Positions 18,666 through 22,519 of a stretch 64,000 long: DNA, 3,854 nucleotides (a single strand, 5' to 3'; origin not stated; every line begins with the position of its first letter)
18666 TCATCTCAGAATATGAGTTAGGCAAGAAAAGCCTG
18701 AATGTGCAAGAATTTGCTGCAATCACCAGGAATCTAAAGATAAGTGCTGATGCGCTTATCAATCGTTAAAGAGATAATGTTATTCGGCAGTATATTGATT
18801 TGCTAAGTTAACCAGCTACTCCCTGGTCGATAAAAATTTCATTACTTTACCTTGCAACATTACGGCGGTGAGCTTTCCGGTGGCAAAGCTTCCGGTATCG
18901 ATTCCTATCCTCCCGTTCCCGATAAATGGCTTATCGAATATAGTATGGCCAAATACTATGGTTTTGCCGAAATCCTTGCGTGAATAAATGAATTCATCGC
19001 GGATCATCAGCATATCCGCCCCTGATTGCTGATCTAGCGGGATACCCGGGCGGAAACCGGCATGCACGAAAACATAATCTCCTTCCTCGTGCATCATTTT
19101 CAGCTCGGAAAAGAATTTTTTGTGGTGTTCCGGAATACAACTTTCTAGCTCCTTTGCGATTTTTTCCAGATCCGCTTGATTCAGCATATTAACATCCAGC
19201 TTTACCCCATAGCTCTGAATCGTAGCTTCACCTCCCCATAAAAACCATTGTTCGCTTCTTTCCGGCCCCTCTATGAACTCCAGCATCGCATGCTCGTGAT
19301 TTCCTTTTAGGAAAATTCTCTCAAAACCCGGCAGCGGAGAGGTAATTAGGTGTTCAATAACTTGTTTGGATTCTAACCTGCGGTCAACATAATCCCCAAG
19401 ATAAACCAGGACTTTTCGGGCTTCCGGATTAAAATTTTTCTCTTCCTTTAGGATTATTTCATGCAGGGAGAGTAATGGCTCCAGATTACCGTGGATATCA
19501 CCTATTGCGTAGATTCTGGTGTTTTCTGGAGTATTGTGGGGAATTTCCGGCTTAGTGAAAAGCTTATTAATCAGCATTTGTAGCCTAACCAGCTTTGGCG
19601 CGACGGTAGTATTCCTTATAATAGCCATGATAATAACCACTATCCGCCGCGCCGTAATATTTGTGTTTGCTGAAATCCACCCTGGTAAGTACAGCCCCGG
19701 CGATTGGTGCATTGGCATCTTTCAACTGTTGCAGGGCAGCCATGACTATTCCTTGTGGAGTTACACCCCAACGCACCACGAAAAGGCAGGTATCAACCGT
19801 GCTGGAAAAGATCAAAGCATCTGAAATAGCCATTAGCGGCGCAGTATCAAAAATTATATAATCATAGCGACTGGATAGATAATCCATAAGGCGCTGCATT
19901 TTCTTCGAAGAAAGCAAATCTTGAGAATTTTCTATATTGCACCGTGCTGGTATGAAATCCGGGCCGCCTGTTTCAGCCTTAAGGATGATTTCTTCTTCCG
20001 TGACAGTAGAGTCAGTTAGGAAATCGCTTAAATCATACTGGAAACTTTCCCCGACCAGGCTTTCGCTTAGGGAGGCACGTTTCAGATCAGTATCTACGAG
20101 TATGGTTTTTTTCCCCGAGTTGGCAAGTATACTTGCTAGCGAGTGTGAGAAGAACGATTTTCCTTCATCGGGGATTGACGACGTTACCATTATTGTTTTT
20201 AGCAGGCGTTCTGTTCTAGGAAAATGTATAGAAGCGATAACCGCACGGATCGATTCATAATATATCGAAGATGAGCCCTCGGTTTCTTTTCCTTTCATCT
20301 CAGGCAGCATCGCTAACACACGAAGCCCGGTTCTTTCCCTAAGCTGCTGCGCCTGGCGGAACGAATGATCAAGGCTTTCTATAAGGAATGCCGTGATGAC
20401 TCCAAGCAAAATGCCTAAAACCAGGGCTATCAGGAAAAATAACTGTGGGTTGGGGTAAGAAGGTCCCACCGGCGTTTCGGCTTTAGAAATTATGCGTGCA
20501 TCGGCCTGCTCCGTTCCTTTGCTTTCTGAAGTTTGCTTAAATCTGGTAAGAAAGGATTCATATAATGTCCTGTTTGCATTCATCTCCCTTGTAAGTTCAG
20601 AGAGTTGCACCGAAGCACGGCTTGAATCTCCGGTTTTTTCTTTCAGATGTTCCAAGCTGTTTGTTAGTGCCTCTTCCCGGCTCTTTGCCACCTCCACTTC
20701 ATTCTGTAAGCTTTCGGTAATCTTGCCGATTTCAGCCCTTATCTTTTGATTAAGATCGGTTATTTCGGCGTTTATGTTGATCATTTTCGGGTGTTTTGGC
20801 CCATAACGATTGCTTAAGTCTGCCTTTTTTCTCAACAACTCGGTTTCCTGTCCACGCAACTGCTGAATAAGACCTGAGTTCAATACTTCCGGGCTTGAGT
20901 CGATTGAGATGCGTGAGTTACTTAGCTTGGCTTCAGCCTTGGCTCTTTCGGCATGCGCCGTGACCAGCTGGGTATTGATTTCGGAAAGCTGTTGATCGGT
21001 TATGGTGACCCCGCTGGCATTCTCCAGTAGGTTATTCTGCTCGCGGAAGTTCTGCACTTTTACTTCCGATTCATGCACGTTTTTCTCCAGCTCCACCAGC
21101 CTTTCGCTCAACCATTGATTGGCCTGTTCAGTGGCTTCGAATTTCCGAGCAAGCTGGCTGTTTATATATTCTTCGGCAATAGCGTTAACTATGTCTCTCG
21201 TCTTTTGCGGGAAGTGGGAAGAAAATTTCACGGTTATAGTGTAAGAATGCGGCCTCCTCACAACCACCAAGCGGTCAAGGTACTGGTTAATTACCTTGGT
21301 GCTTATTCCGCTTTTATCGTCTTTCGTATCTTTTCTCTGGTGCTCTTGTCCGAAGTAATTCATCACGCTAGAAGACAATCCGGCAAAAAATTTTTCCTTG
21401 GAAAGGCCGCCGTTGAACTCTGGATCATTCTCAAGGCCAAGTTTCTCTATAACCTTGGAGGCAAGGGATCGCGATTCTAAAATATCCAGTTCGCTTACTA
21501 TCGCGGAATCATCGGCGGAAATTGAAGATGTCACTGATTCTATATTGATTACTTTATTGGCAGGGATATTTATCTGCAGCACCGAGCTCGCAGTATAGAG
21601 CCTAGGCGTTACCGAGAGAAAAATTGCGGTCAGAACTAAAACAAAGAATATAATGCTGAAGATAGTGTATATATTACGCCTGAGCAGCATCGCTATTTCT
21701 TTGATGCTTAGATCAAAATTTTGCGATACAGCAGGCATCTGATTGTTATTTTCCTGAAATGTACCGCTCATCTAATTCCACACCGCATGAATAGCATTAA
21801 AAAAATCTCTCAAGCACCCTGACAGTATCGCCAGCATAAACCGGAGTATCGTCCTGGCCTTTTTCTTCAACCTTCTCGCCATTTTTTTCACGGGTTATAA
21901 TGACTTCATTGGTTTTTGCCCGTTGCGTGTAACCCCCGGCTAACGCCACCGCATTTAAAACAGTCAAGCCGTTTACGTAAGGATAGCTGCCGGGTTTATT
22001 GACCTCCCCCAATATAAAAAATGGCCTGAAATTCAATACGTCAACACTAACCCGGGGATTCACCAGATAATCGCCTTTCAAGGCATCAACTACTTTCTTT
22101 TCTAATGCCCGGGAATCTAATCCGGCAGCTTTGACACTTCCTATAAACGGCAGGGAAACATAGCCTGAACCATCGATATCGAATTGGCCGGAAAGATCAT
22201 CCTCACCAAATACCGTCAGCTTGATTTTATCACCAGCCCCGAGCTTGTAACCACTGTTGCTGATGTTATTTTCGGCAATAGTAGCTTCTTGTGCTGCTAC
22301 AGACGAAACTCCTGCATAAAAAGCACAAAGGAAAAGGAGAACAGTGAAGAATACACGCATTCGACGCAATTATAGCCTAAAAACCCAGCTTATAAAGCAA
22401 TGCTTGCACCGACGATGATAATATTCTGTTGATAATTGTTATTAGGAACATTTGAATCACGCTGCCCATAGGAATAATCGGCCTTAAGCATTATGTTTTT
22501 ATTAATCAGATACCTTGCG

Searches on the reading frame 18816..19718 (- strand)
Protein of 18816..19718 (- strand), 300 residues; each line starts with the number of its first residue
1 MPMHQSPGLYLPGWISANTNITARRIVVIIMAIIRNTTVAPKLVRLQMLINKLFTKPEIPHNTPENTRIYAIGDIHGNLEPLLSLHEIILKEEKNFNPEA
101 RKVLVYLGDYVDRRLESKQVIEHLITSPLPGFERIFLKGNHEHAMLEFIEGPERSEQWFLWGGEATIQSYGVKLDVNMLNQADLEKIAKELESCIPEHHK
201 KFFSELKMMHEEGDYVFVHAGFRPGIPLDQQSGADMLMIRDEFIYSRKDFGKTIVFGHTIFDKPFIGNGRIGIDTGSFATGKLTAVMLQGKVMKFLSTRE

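Call 49: search_protein_families(library=pfam, proteins=[window:18816-19718:-], max_evalue=0.001)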
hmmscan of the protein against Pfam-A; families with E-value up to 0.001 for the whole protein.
window:18816-19718:- (300 aa): 1 family
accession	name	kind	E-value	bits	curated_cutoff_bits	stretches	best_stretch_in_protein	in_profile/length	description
PF00149.33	Metallophos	-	1.7e-12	48.6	21.5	1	68-259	2-188/191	Calcineurin-like phosphoesterase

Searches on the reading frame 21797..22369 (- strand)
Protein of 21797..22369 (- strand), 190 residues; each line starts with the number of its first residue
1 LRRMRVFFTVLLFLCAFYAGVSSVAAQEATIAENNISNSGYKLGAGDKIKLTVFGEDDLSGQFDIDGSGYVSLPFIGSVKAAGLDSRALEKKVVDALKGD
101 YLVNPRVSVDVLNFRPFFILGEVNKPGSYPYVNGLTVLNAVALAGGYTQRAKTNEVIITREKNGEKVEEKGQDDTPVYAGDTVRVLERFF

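Call 49: search_protein_families(library=pfam, proteins=[window:21797-22369:-], max_evalue=0.001)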
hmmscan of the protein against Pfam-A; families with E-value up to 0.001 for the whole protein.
window:21797-22369:- (190 aa): 3 families
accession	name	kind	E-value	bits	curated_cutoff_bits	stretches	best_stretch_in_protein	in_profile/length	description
PF02563.21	Poly_export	-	2e-20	73.1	28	1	38-111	4-76/77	Polysaccharide biosynthesis/export protein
PF10531.15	SLBB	-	2.5e-12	46.9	27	1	117-166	2-50/55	SLBB domain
PF22461.2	SLBB_2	-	2.3e-09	37.7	27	1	117-183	3-77/79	SLBB domain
